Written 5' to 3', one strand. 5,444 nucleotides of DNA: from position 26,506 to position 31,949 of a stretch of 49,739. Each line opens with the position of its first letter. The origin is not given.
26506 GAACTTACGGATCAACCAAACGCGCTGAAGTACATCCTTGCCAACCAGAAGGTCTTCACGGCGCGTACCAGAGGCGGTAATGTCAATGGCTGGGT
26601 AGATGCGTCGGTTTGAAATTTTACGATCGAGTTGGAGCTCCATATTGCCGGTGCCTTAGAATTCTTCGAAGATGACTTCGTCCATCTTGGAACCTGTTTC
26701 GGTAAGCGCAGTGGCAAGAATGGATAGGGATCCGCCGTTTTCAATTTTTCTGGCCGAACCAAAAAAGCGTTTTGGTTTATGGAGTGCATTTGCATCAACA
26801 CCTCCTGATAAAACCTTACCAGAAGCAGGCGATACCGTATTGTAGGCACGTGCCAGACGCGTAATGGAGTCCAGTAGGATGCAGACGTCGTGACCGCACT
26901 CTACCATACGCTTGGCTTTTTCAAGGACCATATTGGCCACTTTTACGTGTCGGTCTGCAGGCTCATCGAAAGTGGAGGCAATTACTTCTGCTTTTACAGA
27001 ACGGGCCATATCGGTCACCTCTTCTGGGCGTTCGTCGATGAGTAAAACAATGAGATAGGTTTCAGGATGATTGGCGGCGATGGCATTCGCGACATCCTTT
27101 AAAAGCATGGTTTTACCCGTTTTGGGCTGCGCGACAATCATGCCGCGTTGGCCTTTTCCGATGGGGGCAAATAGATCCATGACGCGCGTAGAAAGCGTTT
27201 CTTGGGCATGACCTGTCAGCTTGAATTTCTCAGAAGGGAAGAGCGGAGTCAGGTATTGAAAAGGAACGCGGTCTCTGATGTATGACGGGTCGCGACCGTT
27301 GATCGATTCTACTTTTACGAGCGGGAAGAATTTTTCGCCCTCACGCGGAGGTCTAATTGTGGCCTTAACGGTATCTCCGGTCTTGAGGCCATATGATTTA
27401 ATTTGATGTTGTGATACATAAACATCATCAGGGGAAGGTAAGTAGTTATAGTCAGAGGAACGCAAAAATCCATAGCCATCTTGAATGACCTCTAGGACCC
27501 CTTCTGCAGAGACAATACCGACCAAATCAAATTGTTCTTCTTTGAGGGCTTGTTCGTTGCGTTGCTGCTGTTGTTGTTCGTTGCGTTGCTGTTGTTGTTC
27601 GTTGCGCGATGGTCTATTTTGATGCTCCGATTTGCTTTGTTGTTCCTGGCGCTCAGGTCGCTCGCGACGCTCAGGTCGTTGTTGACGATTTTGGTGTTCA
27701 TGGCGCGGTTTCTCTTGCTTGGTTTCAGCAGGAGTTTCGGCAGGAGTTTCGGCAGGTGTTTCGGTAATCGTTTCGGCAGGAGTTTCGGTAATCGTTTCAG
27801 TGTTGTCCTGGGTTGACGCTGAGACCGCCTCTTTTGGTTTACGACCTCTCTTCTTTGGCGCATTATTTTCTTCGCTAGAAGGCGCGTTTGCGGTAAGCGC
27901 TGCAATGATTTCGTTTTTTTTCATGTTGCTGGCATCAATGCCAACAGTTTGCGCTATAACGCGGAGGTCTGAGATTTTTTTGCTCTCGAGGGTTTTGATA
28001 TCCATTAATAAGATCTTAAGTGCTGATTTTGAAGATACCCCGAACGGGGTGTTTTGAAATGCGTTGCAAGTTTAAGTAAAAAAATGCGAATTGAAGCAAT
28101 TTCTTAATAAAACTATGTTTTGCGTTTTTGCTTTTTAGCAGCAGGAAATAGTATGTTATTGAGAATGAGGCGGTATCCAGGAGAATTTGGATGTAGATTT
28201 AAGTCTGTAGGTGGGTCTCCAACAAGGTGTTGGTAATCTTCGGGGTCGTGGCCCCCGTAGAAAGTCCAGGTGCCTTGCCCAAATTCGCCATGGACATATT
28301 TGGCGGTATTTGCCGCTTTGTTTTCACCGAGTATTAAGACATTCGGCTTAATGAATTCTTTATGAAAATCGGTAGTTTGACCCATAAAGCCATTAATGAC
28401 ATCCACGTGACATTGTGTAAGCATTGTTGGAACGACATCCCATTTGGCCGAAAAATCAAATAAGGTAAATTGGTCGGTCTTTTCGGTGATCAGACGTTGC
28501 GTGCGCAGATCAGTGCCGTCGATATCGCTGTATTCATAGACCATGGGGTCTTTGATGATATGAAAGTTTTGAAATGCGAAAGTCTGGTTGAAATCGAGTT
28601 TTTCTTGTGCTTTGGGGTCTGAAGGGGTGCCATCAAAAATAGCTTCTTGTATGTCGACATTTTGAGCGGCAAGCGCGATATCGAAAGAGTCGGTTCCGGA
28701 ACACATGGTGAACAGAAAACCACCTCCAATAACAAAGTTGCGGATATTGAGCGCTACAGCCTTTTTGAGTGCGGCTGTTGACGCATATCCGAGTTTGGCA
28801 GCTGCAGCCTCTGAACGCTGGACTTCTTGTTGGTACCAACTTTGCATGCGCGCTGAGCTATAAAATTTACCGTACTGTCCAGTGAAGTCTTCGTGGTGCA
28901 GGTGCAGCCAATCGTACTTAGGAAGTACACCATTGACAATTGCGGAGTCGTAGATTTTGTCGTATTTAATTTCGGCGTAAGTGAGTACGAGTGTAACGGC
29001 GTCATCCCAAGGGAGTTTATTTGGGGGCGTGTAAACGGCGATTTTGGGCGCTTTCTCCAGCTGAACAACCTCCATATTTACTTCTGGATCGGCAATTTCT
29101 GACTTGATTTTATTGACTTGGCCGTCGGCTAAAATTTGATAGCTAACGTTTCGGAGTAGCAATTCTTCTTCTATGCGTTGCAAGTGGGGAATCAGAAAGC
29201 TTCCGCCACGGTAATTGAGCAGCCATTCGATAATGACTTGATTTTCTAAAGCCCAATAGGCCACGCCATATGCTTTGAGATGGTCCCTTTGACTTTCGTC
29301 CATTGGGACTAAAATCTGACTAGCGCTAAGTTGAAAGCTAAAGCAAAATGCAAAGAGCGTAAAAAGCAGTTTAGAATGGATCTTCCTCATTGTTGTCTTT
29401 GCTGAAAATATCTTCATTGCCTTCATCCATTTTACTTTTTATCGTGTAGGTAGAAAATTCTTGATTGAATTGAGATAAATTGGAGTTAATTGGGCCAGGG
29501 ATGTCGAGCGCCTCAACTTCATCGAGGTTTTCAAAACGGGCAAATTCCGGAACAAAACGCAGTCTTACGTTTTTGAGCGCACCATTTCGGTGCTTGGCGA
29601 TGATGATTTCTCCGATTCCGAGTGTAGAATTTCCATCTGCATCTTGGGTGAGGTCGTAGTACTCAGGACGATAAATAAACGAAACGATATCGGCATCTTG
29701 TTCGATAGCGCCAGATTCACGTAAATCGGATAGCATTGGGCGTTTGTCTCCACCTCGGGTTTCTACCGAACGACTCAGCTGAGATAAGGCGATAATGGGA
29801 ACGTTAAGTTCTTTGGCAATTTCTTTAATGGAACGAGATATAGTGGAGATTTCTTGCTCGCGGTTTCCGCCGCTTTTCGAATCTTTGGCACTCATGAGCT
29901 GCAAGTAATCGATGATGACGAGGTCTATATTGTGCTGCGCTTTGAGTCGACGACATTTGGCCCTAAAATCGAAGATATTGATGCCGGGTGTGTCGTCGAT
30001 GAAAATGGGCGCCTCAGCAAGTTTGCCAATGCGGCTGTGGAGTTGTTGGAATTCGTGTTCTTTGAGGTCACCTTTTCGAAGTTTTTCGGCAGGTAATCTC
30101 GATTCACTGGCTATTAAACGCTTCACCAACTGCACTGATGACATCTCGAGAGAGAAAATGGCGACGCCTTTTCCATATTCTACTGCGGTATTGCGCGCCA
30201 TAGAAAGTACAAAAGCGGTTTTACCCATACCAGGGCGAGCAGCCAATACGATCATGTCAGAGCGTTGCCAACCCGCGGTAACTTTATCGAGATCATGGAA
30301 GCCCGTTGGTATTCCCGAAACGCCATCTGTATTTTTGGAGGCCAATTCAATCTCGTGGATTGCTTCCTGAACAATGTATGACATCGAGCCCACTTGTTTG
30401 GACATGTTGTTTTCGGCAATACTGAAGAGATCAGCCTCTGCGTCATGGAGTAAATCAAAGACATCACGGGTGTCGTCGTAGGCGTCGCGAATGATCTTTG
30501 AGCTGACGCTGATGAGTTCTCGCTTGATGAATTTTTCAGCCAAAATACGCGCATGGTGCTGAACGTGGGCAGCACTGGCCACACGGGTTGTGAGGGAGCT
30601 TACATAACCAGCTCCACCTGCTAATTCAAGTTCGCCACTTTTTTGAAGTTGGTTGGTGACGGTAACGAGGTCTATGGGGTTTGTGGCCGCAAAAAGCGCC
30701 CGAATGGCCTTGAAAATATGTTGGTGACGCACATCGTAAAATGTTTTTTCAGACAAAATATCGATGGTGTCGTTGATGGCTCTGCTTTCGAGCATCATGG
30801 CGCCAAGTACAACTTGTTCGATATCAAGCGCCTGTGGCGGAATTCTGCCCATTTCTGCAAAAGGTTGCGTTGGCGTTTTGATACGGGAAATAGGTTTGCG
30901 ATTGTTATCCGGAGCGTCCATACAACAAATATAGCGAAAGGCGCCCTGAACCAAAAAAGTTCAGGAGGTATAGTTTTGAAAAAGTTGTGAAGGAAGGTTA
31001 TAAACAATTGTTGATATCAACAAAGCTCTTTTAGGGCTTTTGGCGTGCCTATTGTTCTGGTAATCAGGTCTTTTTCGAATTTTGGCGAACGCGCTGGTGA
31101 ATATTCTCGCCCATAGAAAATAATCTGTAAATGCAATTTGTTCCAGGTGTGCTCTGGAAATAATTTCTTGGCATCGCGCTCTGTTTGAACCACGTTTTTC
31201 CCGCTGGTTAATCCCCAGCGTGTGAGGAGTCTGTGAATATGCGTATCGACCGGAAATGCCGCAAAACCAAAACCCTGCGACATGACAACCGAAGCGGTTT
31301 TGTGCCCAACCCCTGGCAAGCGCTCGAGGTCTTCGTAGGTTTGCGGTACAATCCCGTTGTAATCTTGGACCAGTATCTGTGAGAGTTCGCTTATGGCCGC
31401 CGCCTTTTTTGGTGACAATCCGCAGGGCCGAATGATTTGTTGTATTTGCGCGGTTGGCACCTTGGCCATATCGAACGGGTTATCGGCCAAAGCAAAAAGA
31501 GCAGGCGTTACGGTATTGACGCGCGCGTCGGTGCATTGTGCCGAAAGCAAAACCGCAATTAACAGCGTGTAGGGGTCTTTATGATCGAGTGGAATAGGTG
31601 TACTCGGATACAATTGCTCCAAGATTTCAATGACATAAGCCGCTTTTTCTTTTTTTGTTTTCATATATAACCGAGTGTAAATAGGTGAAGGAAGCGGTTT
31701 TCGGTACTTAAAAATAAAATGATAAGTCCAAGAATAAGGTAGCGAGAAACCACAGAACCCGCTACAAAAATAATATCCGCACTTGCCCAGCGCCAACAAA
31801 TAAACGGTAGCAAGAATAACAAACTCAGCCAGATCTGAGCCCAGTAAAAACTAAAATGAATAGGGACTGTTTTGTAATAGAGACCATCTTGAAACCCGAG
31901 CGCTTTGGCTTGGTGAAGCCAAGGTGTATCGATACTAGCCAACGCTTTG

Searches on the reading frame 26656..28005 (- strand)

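Call 96: search_protein_families(library=pfam, proteins=[window:26656-28005:-], max_evalue=0.00001)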
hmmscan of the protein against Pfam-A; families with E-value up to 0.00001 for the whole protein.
window:26656-28005:- (449 aa): 3 families
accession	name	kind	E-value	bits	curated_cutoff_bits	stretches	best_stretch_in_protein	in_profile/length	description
PF07497.18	Rho_RNA_bind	-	5.5e-33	113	27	1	168-240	2-72/73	Rho termination factor, RNA-binding domain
PF00006.31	ATP-synt_ab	-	8e-21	75.1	29.5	1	273-439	2-174/213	ATP synthase alpha/beta family, nucleotide-binding domain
PF07498.18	Rho_N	-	8.1e-07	29.3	24.9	1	6-37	2-34/43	Rho termination factor, N-terminal domain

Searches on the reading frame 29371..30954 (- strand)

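Call 24: search_protein_families(library=pfam, proteins=[window:29371-30954:-], max_evalue=0.00001)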
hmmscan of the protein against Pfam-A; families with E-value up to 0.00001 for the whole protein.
window:29371-30954:- (527 aa): 4 families
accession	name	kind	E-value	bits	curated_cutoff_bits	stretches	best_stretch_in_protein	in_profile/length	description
PF03796.21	DnaB_C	-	1.4e-109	365.8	27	1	214-476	1-255/255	DnaB-like helicase C terminal domain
PF00772.26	DnaB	-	1.4e-30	105.8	23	1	39-140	2-103/103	DnaB-like helicase N terminal domain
PF13481.12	AAA_25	-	4.2e-11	43.3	27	1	214-392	14-189/195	AAA domain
PF06745.19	ATPase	-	5.6e-06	26.3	26.6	0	215-279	1-66/231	KaiC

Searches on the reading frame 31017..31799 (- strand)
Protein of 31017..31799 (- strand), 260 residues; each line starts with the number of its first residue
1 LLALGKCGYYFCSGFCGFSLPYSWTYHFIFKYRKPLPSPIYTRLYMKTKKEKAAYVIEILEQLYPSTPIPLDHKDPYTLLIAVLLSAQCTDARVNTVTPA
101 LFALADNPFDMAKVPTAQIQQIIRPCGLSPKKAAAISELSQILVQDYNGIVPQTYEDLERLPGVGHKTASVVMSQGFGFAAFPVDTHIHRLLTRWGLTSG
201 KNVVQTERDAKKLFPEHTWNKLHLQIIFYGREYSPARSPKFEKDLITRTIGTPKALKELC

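Call 96: search_protein_families(library=pfam, proteins=[window:31017-31799:-], max_evalue=0.00001)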
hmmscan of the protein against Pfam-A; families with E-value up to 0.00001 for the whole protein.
window:31017-31799:- (260 aa): 2 families
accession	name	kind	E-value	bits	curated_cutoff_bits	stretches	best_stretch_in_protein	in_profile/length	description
PF00730.31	HhH-GPD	-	1.9e-22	80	26.2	1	81-215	1-107/108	HhH-GPD superfamily base excision DNA repair protein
PF00633.29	HHH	-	3.2e-08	33.4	24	1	147-174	2-29/30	Helix-hairpin-helix motif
